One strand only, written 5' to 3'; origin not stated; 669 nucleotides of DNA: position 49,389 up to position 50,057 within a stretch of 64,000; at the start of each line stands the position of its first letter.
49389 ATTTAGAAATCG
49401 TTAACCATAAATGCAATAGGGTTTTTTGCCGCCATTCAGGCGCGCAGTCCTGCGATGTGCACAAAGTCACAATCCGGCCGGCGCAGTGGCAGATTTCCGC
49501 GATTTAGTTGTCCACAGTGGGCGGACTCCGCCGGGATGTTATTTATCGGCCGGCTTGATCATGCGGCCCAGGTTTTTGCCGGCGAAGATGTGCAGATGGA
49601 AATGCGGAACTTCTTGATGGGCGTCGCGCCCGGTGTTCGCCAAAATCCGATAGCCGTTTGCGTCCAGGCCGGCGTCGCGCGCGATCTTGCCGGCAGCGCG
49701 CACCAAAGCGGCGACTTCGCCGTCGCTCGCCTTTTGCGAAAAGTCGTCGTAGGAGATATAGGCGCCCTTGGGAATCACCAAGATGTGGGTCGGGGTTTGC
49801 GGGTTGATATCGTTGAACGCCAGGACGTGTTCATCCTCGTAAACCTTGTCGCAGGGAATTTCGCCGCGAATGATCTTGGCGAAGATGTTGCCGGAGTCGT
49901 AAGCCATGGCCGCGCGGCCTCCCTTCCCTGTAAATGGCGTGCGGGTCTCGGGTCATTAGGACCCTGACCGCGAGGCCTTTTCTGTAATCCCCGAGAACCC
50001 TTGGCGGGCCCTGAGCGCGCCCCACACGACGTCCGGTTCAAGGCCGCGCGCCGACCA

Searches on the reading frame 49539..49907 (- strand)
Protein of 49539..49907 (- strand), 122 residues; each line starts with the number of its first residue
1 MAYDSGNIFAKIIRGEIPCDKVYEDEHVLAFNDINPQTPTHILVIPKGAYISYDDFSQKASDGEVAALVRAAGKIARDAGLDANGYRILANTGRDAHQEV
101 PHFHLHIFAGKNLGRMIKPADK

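Call 62: search_protein_families(library=pfam, alignment_id=A6, max_evalue=0.000001)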
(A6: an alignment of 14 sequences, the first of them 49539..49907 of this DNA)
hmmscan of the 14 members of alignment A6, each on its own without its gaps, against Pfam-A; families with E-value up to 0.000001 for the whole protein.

A. member 1, window:49539-49907:- (122 aa): 2 families
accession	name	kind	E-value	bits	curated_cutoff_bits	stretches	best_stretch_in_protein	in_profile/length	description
PF01230.28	HIT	-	6e-25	88.2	21.5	1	14-112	1-97/98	HIT domain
PF11969.13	DcpS_C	-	7.6e-17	62.3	24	1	8-109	3-101/114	Scavenger mRNA decapping enzyme C-term binding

B. families by the number of members that match (of 14 scanned): 28 families (the first 25 are shown)
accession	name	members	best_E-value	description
PF00977.27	His_biosynth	2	1.7e-87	Histidine biosynthesis protein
PF00475.24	IGPD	1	1.1e-66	Imidazoleglycerol-phosphate dehydratase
PF03562.22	MltA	1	2.8e-55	MltA specific insert domain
PF02589.21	LUD_dom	1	1.3e-48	LUD domain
PF07690.21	MFS_1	1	2.5e-40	Major Facilitator Superfamily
PF07724.20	AAA_2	1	5.7e-32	AAA domain (Cdc48 subfamily)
PF01230.28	HIT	1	6e-25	HIT domain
PF08241.18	Methyltransf_11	1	5.4e-23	Methyltransferase domain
PF06725.17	3D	1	2.3e-22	3D domain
PF00117.34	GATase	1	4.5e-21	Glutamine amidotransferase class-I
PF13649.12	Methyltransf_25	1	1e-20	Methyltransferase domain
PF04828.22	GFA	1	3.9e-17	Glutathione-dependent formaldehyde-activating enzyme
PF11969.13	DcpS_C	1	7.6e-17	Scavenger mRNA decapping enzyme C-term binding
PF13489.12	Methyltransf_23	1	5.2e-16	Methyltransferase domain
PF00004.35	AAA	1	1.8e-15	ATPase family associated with various cellular activities (AAA)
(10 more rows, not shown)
